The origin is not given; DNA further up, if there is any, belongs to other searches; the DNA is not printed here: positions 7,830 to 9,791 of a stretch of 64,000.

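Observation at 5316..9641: cNMP-gated two-component system whose response regulator output is a cysteine-less TrxR-like flavoenzyme, co-oriented with a DUF2652-START protein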

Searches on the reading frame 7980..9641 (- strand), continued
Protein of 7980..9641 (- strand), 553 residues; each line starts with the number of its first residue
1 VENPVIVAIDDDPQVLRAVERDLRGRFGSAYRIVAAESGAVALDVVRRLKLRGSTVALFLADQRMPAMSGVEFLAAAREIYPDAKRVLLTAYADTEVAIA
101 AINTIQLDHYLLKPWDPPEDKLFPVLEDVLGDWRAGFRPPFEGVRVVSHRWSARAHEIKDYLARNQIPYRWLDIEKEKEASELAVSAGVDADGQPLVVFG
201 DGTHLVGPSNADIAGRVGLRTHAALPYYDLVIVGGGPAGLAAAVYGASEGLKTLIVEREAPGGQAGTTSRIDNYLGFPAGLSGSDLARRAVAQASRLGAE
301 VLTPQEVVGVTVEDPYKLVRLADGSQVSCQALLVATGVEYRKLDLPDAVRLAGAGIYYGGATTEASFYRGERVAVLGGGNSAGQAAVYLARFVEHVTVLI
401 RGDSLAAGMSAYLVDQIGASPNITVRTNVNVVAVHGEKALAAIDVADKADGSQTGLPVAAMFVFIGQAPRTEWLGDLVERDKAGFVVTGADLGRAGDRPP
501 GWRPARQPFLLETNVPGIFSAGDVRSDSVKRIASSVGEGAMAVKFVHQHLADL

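Call 57: search_protein_families(library=pfam, proteins=[P0270, P0157, P0201], max_evalue=1)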
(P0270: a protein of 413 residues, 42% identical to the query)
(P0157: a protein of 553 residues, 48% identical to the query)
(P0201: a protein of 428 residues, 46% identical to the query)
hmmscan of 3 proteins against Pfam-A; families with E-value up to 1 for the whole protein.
P0270 (413 aa): 18 families
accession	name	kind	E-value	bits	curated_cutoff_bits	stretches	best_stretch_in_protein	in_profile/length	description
PF07992.20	Pyr_redox_2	-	9.7e-49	166.8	26.1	1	90-399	1-291/291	Pyridine nucleotide-disulphide oxidoreductase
PF13738.12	Pyr_redox_3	-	5e-22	79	30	2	149-347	84-287/305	Pyridine nucleotide-disulphide oxidoreductase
PF00070.33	Pyr_redox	-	6e-12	46.3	22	1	233-304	1-78/82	Pyridine nucleotide-disulphide oxidoreductase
PF01266.30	DAO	-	7.6e-09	36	27.9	2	91-128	1-39/353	FAD dependent oxidoreductase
PF00462.30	Glutaredoxin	-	2.5e-08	34.4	22.9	1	6-61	1-55/60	Glutaredoxin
PF03486.20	HI0933_like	-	6.6e-08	32.7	50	2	91-122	2-33/244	HI0933-like protein Rossmann domain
PF13450.12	NAD_binding_8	-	4.1e-07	30.6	21.9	1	94-131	1-39/68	NAD(P)-binding Rossmann-like domain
PF01134.28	GIDA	-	2.9e-06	27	22.1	2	91-172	1-72/391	Glucose inhibited division protein A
PF12831.13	FAD_oxidored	-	2.5e-05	24.2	27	1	91-132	1-43/416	FAD dependent oxidoreductase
PF01946.23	Thi4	-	7e-05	22.6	26.2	1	90-129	18-59/235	Thi4 family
PF00890.30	FAD_binding_2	-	0.00029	20.6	20.4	1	91-127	1-38/414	FAD binding domain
PF13434.12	Lys_Orn_oxgnase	-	0.0017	18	21.3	1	179-264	132-223/339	L-lysine 6-monooxygenase/L-ornithine 5-monooxygenase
PF13454.12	NAD_binding_9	-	0.0022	18.5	21.8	1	152-200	107-154/155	FAD-NAD(P)-binding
PF14595.12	Thioredoxin_9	-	0.0085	16.4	25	1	3-65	42-107/129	Thioredoxin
PF01494.25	FAD_binding_3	-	0.026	14.2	22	1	91-122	3-34/349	FAD binding domain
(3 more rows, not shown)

P0157 (553 aa): 17 families
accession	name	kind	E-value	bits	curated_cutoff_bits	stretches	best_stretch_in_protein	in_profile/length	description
PF07992.20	Pyr_redox_2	-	7.2e-35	121.3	26.1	1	233-540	1-291/291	Pyridine nucleotide-disulphide oxidoreductase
PF00027.35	cNMP_binding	-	9.2e-18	64.5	27.5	1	37-122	2-88/89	Cyclic nucleotide-binding domain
PF13738.12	Pyr_redox_3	-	1e-17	64.8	30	2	324-490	116-287/305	Pyridine nucleotide-disulphide oxidoreductase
PF12831.13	FAD_oxidored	-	3.8e-09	36.8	27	2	234-271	1-39/416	FAD dependent oxidoreductase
PF00070.33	Pyr_redox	-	1.1e-08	36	22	1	377-449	2-79/82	Pyridine nucleotide-disulphide oxidoreductase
PF01266.30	DAO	-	1.8e-08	34.7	27.9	2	234-273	1-41/353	FAD dependent oxidoreductase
PF01946.23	Thi4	-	3.8e-07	30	26.2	1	232-272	17-58/235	Thi4 family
PF01134.28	GIDA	-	3.8e-07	29.9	22.1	2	234-263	1-30/391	Glucose inhibited division protein A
PF03486.20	HI0933_like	-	6.1e-07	29.6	50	1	234-265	2-33/244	HI0933-like protein Rossmann domain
PF13450.12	NAD_binding_8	-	1.5e-06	28.8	21.9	1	237-271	1-36/68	NAD(P)-binding Rossmann-like domain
PF00890.30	FAD_binding_2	-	4.8e-06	26.5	20.4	1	234-274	1-42/414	FAD binding domain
PF13434.12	Lys_Orn_oxgnase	-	3.6e-05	23.5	21.3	1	326-409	141-225/339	L-lysine 6-monooxygenase/L-ornithine 5-monooxygenase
PF05834.18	Lycopene_cycl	-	3.7e-05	23.4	23.4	2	234-274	1-46/380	Lycopene cyclase protein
PF01494.25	FAD_binding_3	-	0.00061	19.5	22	1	234-265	3-34/349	FAD binding domain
PF21253.3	Mann_GBD_bact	-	0.0058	17.3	27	0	474-543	67-138/143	Mannanase, galactose-binding domain-like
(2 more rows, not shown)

P0201 (428 aa): 16 families
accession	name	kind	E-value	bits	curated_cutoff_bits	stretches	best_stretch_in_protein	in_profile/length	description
PF07992.20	Pyr_redox_2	-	3.8e-33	115.6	26.1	1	99-411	1-291/291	Pyridine nucleotide-disulphide oxidoreductase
PF13738.12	Pyr_redox_3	-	1.1e-12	48.2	30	2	165-347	91-276/305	Pyridine nucleotide-disulphide oxidoreductase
PF00070.33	Pyr_redox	-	4.8e-09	37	22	1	243-315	1-78/82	Pyridine nucleotide-disulphide oxidoreductase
PF01946.23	Thi4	-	1.7e-07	31.2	26.2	1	98-141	17-62/235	Thi4 family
PF03486.20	HI0933_like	-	1e-05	25.6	50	1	100-130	2-32/244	HI0933-like protein Rossmann domain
PF13450.12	NAD_binding_8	-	1.3e-05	25.8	21.9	1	103-139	1-38/68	NAD(P)-binding Rossmann-like domain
PF12831.13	FAD_oxidored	-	3e-05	24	27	1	100-136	1-38/416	FAD dependent oxidoreductase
PF01494.25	FAD_binding_3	-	9.1e-05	22.3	22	1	99-131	2-34/349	FAD binding domain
PF00890.30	FAD_binding_2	-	0.00011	21.9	20.4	1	100-134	1-36/414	FAD binding domain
PF01266.30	DAO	-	0.00016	21.7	27.9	1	100-138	1-41/353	FAD dependent oxidoreductase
PF01134.28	GIDA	-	0.0011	18.6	22.1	1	100-127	1-28/391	Glucose inhibited division protein A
PF13241.12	NAD_binding_7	-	0.072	14.1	22.1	1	239-272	5-38/104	Putative NAD(P)-binding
PF05834.18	Lycopene_cycl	-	0.082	12.4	23.4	1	100-129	1-32/380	Lycopene cyclase protein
PF01593.30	Amino_oxidase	-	0.14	11.9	19.8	0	155-207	203-254/443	Flavin containing amine oxidoreductase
PF13434.12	Lys_Orn_oxgnase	-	0.16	11.6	21.3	0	99-128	3-33/339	L-lysine 6-monooxygenase/L-ornithine 5-monooxygenase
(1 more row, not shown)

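Call 60: predict_structure(alignment_id=A2)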
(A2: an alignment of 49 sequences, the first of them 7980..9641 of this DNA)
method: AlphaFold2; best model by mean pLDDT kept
length: 553 residues; sequences in the alignment: 49
mean_pLDDT: 81.0   pTM: 0.52
mean pLDDT of the five models: 81.0, 78.3, 77.6, 73.6, 67.5
residues with pLDDT >= 90: 160; 70-90: 290; 50-70: 81; < 50: 22
segments of 3 or more residues with pLDDT < 50: 220-224, 262-269, 526-529
pLDDT, mean of each block of 10 residues (from residue 1): 86 90 90 92 85 83 90 91 91 76 84 83 90 65 83 82 74 88 83 82 81 64 66 84 90 83 45 61 70 87 87 81 86 76 82 80 81 89 88 95 80 88 95 93 92 93 74 85 73 53 66 89 56 69 89 74
secondary structure, 60 per line:
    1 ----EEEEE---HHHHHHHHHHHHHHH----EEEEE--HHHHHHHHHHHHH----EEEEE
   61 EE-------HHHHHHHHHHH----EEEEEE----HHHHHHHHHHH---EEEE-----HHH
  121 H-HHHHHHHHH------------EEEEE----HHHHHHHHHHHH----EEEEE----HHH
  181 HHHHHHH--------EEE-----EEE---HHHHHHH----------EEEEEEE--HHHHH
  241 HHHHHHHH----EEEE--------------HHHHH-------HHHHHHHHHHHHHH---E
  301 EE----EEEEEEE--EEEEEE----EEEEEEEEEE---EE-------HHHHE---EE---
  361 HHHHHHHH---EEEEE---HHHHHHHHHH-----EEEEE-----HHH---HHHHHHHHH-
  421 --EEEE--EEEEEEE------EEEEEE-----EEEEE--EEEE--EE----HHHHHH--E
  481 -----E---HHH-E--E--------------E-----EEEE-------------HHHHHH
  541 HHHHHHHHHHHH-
elements in order: E5-9 H13-27 E32-36 H39-51 E56-62 H70-80 E85-90 H95-105 E109-112 H118-121 H123-131 E144-148 H153-164 E169-173 H178-187 E196-198 E204-206 H210-216 E227-233 H236-248 E253-256 H271-275 H283-296 E300-302 E307-313 E316-321 E326-335 H348-351 H361-368 E372-376 H380-389 E395-399 H411-419 E423-426 E429-435 E442-447 E453-457 E460-463 H472-477 E518-521 H535-552

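Call 64: fold_search(model_id=the predicted structure, library=pdb)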
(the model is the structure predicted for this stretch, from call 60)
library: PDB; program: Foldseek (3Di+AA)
matches with E <= 10: 1942; with E <= 0.001: 1176
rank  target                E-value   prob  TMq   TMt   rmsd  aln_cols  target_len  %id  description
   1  4xvg                  2.4e-27  1.00  0.46  0.48  20.0       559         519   21  Crystal structure of Alkylhydroperoxide Reductase Subunit AhpF from Escherichia coli (released 2016-02-24)
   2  4o5q                  5.9e-27  1.00  0.45  0.47  17.9       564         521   21  Crystal Structure of the Alkylhydroperoxide Reductase AhpF from Escherichia coli (released 2014-11-05)
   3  7jyp                  3.6e-26  1.00  0.45  0.76   4.3       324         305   30  Structure of thioredoxin reductase from the thermophilic eubacterium Thermosipho africanus TCF52B (released 2021-10-06)
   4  2q7v_A                5.8e-26  1.00  0.44  0.70   5.7       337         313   32  Crystal Structure of Deinococcus Radiodurans Thioredoxin Reductase (released 2008-07-08)
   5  9xub_A                8.5e-26  1.00  0.44  0.73   4.9       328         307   33  Crystal Structure of Thioredoxin reductase from Mycobacterium tuberculosis. (released 2026-02-04)
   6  1hyu                  1.0e-25  1.00  0.45  0.48  26.2       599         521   21  CRYSTAL STRUCTURE OF INTACT AHPF (released 2001-02-14)
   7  2a87_A                1.7e-25  1.00  0.45  0.73   5.1       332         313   32  Crystal Structure of M. tuberculosis Thioredoxin reductase (released 2005-11-29)
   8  2q7v_B                1.8e-25  1.00  0.44  0.72   5.2       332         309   32  Crystal Structure of Deinococcus Radiodurans Thioredoxin Reductase (released 2008-07-08)
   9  9xub_C                3.0e-25  1.00  0.45  0.74   4.8       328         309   32  Crystal Structure of Thioredoxin reductase from Mycobacterium tuberculosis. (released 2026-02-04)
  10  5usx_A                5.4e-25  1.00  0.39  0.61   6.3       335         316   27  Crystal structure of thioredoxin-disulfide reductase from Vibrio vulnificus CMCP6 in complex with NADP and FAD (released 2017-02-22)
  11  5j60_A                8.3e-25  1.00  0.29  0.48  13.4       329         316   27  Structure of a thioredoxin reductase from Gloeobacter violaceus (released 2016-07-27)
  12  9vv4_A                9.3e-25  1.00  0.45  0.72   4.9       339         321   32  Research on the Structure and Function of Thioredoxin Reductase NTRC (released 2026-01-28)
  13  5uwy                  1.3e-24  1.00  0.44  0.73   5.4       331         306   29  The crystal structure of thioredoxin reductase from Streptococcus pyogenes MGAS5005 (released 2017-03-15)
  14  3r9u_A                1.3e-24  1.00  0.40  0.62   6.1       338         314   29  Thioredoxin-disulfide reductase from Campylobacter jejuni. (released 2011-04-06)
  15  6xtf_A                1.3e-24  1.00  0.29  0.48  13.4       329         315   27  Crystal structure a Thioredoxin Reductase from Gloeobacter violaceus bound to its electron donor (released 2021-07-28)
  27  2a87_B                3.5e-24  1.00  0.44  0.74   4.9       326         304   32  Crystal Structure of M. tuberculosis Thioredoxin reductase (released 2005-11-29)
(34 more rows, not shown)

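Call 66: find_related_loci(query=A4, collection=metagenome_contigs, flank=7000)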
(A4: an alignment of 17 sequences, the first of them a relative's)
Query A4 (553 aa) in metagenome_contigs; peptide patterns used: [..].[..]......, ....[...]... (x = any residue, [..] = any of these).
600 stretches matched a pattern (row limit reached: there are more); 598 encode a relative of the query (tblastn E <= 1e-3); the best 80 are kept; 80 distinct loci.
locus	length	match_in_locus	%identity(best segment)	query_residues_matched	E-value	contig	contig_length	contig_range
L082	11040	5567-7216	52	5-551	4e-178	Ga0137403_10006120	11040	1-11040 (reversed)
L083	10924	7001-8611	53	18-551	8e-172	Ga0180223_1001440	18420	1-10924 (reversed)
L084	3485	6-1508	53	52-551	8e-174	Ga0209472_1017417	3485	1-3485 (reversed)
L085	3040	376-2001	50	16-553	2e-171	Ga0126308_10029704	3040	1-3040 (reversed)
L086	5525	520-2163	48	9-553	6e-159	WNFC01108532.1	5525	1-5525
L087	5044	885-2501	51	18-551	7e-159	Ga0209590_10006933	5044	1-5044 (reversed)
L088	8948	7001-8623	50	18-553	2e-154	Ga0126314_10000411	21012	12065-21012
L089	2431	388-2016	46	16-553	7e-165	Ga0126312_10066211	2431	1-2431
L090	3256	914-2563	48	8-553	1e-160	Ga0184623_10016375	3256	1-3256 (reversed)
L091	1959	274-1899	47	16-553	1e-165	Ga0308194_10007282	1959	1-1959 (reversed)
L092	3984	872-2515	51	9-553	5e-158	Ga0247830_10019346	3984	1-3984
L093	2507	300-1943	47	9-553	3e-162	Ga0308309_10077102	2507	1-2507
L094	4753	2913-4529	48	19-553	8e-155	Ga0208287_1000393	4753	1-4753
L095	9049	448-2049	48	19-553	5e-151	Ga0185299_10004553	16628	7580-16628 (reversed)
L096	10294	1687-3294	49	18-553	4e-151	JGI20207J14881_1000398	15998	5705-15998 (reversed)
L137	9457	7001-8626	47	16-553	5e-136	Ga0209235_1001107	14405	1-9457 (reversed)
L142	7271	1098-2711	45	17-550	2e-134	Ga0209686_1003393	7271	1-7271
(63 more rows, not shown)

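Call 70: search_protein_families(library=pfam, proteins=[L137:8641-8913:+, L028:9117-9458:+, L004:5426-5785:-, L142:3085-3678:+, L056:6001-8049:+, L051:7640-9301:+], max_evalue=0.001)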
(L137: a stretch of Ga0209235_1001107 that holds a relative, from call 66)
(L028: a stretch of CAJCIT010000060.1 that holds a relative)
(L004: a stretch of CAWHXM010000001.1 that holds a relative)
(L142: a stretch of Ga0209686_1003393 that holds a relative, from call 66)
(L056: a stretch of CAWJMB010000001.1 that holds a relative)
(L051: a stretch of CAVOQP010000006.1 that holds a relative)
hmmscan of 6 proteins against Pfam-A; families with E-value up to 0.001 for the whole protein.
L137:8641-8913:+ (90 aa): 1 family
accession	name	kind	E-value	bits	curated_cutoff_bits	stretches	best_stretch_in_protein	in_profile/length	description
PF02148.25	zf-UBP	-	1.1e-11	45.3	22.7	1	24-87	1-57/63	Zn-finger in ubiquitin-hydrolases and other protein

L028:9117-9458:+ (114 aa): 1 family
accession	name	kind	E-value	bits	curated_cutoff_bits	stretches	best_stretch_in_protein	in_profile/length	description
PF02148.25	zf-UBP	-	8.4e-15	55.2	22.7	1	46-110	1-58/63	Zn-finger in ubiquitin-hydrolases and other protein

L004:5426-5785:- (120 aa): 1 family
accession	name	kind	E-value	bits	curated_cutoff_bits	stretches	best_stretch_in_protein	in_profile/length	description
PF02148.25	zf-UBP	-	1.6e-09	38.3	22.7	1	44-106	1-56/63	Zn-finger in ubiquitin-hydrolases and other protein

L142:3085-3678:+ (197 aa): 1 family
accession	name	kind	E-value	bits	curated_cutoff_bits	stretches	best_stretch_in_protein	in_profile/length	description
PF00210.30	Ferritin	-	1e-27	97.2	24.5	1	49-193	2-141/142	Ferritin-like domain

L056:6001-8049:+ (683 aa): 1 family
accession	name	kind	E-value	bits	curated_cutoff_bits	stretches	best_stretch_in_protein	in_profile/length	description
PF02148.25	zf-UBP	-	1.1e-11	45.3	22.7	1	606-667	1-55/63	Zn-finger in ubiquitin-hydrolases and other protein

L051:7640-9301:+ (553 aa): 4 families
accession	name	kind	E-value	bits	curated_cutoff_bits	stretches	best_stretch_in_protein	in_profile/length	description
PF02518.31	HATPase_c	-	4.3e-24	85.5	26.4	1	349-453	5-108/111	Histidine kinase-, DNA gyrase B-, and HSP90-like ATPase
PF00027.35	cNMP_binding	-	5e-20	71.7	27.5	1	29-114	2-88/89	Cyclic nucleotide-binding domain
PF02148.25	zf-UBP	-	1.3e-08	35.4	22.7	1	486-551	1-59/63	Zn-finger in ubiquitin-hydrolases and other protein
PF14501.12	HATPase_c_5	-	2.1e-08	34.4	22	1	350-445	6-94/102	GHKL domain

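Call 79: search_dna_similar(query=window:7980-9641:-, collection=plasmids, mode=protein, max_rows=15, max_evalue=1e-40)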
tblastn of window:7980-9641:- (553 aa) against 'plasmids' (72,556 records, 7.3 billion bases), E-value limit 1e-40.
Records with a match: 150; places in all: 191; records where one place covers at least 80% of the query: 31.
Best place of each record, by identity: <60% 150.
By first word of the organism name: Rhizobium 32; Rhodococcus 15; Ralstonia 15; Paraburkholderia 12; Agrobacterium 11; Caballeronia 9; Streptomyces 7; Cupriavidus 7; Deinococcus 5; Burkholderia 5; and 19 more.
By predicted mobility (MOB-suite, as given by PLSDB): non-mobilizable 97; mobilizable 35; conjugative 18.
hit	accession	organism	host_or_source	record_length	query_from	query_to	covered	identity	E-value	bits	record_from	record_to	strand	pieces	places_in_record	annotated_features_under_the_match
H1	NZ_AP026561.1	Deinococcus aetherius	-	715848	3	553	100%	57.0%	8e-180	569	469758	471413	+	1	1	FAD-dependent oxidoreductase | ATP-binding protein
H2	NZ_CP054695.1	Nostoc edaphicum CCNP1411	-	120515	3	550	99%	56.9%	0e+0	642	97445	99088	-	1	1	FAD-dependent oxidoreductase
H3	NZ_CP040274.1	Nostoc sp. C052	Blasia pusilla,pure culture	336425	3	553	100%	56.3%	0e+0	622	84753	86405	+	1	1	FAD-dependent oxidoreductase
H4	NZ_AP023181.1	Paraburkholderia sp. PGU19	Physopelta gutta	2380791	1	551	100%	55.7%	0e+0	572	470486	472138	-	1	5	none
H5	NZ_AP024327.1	Caballeronia sp. NK8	-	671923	1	552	100%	55.4%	0e+0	576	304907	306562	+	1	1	FAD-dependent oxidoreductase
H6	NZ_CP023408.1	Streptomyces fungicidicus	Pig,cell culture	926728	5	550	99%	54.8%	6e-166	529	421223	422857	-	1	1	FAD-dependent oxidoreductase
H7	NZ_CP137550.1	Streptomyces sp. N50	Selaginella tamariscina,cell ...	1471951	5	550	99%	54.4%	3e-165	527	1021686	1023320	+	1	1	record has no annotation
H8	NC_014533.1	Gloeothece verrucosa PCC 7822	fresh water in rice field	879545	1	553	100%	53.7%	0e+0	573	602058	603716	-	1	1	FAD-dependent oxidoreductase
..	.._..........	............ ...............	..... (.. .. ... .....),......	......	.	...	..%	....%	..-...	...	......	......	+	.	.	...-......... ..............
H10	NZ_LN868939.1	Nocardia farcinica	not known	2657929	3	551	99%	51.5%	3e-154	496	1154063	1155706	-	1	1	none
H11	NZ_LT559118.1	Nonomuraea gerenzanensis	-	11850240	1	550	99%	50.9%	6e-152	489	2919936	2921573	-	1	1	none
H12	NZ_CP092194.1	Deinococcus sp. KNUC1210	Setaria viridis,cell ...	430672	158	551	71%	50.9%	6e-86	344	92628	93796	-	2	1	none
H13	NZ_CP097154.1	Deinococcus sp. QL22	-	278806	158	550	71%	50.9%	1e-89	309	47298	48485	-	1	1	FAD-dependent oxidoreductase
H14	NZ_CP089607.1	Rhodococcus qingshengii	cell culture,activated sludge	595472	77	553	86%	41.6%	5e-79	278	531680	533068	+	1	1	FAD-dependent oxidoreductase | UBP-type zinc finger domain-containing protein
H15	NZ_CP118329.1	Rhodococcus sp. DK17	pure culture,crude oil-contaminated soil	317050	143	550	74%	48.6%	2e-95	325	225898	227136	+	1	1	FAD-dependent oxidoreductase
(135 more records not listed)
